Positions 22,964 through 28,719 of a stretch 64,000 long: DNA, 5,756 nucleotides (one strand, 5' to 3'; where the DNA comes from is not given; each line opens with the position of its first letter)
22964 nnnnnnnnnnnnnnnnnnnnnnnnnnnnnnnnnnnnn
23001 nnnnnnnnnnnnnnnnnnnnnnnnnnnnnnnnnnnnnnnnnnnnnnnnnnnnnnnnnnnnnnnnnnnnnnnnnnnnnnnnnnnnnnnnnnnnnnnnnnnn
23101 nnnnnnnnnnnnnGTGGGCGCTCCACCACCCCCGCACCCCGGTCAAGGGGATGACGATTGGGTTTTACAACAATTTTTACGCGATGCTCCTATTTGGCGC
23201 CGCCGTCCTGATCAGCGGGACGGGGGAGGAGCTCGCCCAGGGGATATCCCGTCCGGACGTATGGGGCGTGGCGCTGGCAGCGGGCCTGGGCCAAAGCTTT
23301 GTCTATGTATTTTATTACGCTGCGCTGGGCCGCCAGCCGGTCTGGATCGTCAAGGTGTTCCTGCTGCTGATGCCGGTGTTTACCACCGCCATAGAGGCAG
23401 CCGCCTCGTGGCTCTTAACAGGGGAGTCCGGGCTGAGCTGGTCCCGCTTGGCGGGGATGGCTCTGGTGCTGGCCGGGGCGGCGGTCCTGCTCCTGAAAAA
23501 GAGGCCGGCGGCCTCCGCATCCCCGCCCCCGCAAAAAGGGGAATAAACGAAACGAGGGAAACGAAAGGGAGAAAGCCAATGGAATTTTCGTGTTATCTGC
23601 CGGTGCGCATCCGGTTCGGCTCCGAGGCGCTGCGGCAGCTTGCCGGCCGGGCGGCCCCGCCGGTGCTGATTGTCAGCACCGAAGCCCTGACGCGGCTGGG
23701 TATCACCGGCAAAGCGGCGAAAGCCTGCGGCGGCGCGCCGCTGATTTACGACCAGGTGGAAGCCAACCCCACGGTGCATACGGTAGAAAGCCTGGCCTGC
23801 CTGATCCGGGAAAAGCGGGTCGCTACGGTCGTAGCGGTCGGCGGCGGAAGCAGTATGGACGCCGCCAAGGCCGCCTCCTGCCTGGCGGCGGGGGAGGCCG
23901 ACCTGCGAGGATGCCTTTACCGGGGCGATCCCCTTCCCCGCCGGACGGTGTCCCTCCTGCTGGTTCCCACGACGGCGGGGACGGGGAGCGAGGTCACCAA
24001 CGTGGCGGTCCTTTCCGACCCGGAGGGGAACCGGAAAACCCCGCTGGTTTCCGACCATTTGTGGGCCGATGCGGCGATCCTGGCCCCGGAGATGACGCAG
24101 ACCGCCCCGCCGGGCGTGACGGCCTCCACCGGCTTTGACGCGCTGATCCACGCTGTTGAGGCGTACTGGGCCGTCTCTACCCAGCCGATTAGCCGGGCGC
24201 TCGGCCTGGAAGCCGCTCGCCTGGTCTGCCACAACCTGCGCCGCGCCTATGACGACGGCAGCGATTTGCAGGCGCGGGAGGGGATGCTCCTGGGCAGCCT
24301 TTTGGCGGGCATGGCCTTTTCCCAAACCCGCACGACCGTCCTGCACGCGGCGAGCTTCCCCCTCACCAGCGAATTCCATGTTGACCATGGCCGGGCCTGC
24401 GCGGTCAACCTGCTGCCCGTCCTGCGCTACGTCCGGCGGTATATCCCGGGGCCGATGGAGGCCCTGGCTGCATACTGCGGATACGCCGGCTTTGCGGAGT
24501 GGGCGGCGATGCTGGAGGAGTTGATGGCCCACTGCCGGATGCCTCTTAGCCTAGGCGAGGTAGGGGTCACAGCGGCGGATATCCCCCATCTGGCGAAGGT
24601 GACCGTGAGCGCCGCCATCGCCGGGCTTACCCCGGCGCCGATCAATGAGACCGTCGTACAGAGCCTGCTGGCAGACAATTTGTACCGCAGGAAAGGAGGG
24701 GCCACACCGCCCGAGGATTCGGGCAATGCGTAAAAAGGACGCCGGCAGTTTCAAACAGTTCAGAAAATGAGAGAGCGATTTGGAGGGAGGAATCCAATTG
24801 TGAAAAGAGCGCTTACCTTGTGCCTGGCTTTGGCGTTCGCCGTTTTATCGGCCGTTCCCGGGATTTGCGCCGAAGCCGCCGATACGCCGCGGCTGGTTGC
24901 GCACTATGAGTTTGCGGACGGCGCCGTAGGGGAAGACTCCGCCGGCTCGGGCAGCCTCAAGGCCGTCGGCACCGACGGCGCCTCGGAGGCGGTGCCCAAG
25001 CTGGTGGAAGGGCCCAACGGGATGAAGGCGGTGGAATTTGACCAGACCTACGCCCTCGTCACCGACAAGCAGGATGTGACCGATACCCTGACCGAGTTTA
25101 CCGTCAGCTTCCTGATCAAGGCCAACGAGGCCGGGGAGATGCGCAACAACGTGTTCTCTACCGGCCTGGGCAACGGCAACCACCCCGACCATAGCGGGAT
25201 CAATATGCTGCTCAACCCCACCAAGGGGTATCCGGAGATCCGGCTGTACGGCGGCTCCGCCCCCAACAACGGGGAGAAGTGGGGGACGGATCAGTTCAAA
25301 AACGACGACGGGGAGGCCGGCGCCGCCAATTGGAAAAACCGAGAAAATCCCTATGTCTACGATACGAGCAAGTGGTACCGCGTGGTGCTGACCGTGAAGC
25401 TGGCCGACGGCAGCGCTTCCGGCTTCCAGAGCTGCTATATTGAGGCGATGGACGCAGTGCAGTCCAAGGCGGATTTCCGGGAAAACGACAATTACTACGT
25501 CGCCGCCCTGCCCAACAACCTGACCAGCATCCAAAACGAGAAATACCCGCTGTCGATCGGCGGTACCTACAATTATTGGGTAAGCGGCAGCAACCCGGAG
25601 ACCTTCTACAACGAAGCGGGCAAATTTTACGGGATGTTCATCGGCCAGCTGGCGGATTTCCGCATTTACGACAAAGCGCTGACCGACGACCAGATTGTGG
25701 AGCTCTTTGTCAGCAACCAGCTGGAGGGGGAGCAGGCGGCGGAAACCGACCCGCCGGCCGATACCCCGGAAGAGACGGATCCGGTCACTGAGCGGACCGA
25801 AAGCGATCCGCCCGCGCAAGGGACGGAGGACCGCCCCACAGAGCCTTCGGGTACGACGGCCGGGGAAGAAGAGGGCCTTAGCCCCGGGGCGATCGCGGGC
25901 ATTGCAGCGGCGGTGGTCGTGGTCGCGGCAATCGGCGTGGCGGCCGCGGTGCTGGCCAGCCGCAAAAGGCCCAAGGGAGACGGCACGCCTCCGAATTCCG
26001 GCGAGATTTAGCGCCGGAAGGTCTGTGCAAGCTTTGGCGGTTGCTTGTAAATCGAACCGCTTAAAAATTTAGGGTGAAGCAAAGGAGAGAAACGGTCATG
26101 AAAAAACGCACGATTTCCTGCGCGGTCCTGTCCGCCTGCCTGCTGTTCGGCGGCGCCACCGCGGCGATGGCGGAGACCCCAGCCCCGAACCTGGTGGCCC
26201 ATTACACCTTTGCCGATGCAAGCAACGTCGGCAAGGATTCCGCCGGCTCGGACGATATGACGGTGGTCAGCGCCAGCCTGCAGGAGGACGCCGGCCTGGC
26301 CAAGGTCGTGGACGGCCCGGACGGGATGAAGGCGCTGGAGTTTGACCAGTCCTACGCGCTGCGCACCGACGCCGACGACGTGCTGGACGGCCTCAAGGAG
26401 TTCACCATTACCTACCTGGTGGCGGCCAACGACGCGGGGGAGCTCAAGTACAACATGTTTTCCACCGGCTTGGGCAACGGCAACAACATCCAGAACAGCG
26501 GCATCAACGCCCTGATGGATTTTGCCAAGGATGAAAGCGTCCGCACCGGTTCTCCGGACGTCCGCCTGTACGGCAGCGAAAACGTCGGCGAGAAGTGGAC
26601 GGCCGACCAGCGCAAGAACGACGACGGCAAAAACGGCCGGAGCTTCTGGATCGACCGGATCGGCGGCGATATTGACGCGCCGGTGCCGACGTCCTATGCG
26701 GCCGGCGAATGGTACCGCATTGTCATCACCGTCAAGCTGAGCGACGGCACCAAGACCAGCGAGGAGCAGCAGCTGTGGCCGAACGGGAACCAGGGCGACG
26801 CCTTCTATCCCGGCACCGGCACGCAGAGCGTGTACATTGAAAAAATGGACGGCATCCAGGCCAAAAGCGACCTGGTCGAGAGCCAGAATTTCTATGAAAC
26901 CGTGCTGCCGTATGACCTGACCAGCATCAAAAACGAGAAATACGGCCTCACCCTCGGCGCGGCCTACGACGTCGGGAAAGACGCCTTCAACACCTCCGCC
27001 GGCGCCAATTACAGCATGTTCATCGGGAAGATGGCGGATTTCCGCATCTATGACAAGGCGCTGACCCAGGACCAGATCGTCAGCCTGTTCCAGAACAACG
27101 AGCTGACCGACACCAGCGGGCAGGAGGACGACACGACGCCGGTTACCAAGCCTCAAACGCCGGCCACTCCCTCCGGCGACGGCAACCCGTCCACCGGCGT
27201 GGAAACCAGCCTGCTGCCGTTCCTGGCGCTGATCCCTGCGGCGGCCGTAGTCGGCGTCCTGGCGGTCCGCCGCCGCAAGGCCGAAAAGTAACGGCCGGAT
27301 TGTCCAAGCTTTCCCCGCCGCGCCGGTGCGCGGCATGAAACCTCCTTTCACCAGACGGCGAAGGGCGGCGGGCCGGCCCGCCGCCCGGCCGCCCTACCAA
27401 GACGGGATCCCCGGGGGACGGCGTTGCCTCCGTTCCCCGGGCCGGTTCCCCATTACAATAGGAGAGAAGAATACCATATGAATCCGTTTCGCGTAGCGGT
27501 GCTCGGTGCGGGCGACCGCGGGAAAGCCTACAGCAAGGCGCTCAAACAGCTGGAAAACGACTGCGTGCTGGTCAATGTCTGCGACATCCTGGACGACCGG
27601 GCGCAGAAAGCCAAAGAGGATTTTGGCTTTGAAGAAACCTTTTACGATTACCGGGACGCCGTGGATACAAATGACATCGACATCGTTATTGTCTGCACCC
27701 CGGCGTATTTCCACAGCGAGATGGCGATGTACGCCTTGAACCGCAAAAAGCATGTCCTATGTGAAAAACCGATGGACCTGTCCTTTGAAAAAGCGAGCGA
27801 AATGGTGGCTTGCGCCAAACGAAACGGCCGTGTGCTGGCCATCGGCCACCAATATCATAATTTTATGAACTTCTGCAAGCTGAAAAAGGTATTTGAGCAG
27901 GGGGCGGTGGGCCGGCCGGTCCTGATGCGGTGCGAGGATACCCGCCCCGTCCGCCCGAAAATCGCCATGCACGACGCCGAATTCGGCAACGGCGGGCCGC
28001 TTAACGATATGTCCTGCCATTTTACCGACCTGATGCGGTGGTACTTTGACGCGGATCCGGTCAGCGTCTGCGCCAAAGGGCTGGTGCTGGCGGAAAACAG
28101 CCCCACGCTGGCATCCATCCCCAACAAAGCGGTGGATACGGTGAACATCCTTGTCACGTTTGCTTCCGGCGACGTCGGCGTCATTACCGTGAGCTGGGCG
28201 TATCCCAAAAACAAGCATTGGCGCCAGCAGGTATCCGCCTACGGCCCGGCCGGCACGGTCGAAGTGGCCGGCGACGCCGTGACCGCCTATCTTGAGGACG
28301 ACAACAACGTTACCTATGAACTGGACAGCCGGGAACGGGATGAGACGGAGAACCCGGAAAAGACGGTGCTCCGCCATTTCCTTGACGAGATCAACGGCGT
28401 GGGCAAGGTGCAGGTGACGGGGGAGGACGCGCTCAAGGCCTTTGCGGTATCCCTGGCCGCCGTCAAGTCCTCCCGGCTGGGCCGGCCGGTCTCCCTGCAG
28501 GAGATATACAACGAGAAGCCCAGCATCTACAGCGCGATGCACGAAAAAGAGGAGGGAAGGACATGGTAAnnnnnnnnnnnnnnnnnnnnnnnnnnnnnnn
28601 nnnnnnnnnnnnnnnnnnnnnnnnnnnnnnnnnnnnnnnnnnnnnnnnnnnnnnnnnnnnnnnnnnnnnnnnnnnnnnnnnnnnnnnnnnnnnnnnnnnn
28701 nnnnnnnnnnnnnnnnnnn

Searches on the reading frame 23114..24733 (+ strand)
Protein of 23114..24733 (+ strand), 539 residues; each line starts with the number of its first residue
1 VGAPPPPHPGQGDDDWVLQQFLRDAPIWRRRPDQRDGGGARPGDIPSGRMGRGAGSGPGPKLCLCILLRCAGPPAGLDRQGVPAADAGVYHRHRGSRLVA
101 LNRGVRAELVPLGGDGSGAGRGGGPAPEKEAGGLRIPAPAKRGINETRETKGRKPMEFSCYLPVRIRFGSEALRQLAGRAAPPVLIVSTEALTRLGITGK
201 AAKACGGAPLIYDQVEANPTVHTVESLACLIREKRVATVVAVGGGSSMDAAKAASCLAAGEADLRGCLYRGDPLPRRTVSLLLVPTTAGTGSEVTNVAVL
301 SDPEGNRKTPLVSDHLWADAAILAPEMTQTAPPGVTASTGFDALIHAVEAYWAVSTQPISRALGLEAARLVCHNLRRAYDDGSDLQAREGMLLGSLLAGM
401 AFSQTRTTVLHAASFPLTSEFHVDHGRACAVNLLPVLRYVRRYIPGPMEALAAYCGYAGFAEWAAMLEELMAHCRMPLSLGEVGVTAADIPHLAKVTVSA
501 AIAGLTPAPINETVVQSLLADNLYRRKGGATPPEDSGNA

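Call 48: search_protein_families(library=pfam, proteins=[window:23114-24733:+], max_evalue=0.0001)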
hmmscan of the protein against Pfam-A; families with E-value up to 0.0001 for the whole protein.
window:23114-24733:+ (539 aa): 3 families
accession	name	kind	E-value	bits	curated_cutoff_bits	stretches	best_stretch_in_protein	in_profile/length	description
PF25137.1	ADH_Fe_C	-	5.8e-42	144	27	1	336-522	1-193/194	Fe-containing alcohol dehydrogenase family, C-terminal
PF00465.25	Fe-ADH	-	4.5e-36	124.4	31.3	1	163-325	1-168/168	Iron-containing alcohol dehydrogenase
PF13685.12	Fe-ADH_2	-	7.1e-06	26.5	28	1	184-256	22-95/149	Iron-containing alcohol dehydrogenase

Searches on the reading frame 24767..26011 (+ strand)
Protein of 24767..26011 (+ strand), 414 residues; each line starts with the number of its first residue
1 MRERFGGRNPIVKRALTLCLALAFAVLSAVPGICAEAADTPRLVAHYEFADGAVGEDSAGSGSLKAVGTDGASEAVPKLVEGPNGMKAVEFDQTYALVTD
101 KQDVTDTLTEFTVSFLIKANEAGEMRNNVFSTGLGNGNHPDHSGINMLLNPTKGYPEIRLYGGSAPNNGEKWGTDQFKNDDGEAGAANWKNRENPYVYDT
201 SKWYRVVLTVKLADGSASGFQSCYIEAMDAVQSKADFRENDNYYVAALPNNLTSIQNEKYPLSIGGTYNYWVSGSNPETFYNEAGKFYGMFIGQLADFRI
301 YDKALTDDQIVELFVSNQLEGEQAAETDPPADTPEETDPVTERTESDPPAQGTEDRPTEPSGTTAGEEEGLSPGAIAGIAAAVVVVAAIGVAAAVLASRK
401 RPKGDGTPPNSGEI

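Call 48: search_protein_families(library=pfam, proteins=[window:24767-26011:+], max_evalue=0.0001)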
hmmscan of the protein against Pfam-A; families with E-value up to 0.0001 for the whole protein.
window:24767-26011:+ (414 aa): 1 family
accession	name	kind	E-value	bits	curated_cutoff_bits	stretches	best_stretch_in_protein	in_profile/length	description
PF13385.13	Laminin_G_3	-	3e-05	24.7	27.6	0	289-310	129-150/151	Concanavalin A-like lectin/glucanases superfamily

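Call 96: search_protein_families(library=pfam, proteins=[window:24767-26011:+], max_evalue=0.01)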
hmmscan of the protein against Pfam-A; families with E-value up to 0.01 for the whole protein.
window:24767-26011:+ (414 aa): 2 families
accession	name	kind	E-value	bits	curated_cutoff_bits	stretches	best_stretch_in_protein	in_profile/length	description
PF13385.13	Laminin_G_3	-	3e-05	24.7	27.6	0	289-310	129-150/151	Concanavalin A-like lectin/glucanases superfamily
PF15756.10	DUF4690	-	0.003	18.6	30.7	1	333-400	23-92/96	Small Novel Rich in Cartilage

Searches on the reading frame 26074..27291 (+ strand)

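Call 48: search_protein_families(library=pfam, proteins=[window:26074-27291:+], max_evalue=0.0001)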
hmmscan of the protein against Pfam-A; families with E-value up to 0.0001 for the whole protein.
window:26074-27291:+ (405 aa): 1 family
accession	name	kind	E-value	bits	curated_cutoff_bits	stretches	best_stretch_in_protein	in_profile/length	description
PF13385.13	Laminin_G_3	-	3.3e-05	24.5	27.6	0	310-335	122-150/151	Concanavalin A-like lectin/glucanases superfamily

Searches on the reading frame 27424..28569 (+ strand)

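Call 5: search_protein_families(library=pfam, proteins=[window:27424-28569:+], max_evalue=0.001)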
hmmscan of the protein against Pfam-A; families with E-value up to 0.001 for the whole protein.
window:27424-28569:+ (381 aa): 5 families
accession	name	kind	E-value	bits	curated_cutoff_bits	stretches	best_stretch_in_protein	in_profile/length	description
PF01408.29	GFO_IDH_MocA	-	1.5e-28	100.3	24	1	22-142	1-120/120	Oxidoreductase family, NAD-binding Rossmann fold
PF22725.1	GFO_IDH_MocA_C3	-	8.6e-20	71.4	27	1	152-280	3-124/124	GFO/IDH/MocA C-terminal domain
PF02894.22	GFO_IDH_MocA_C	-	2.3e-11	44.3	22.9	1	155-358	2-218/218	Oxidoreductase family, C-terminal alpha/beta domain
PF03807.23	F420_oxidored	-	0.00036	21.5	21.6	0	23-102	1-77/94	NADP oxidoreductase coenzyme F420-dependent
PF03447.22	NAD_binding_3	-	0.00046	21.3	24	1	30-136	3-111/116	Homoserine dehydrogenase, NAD binding domain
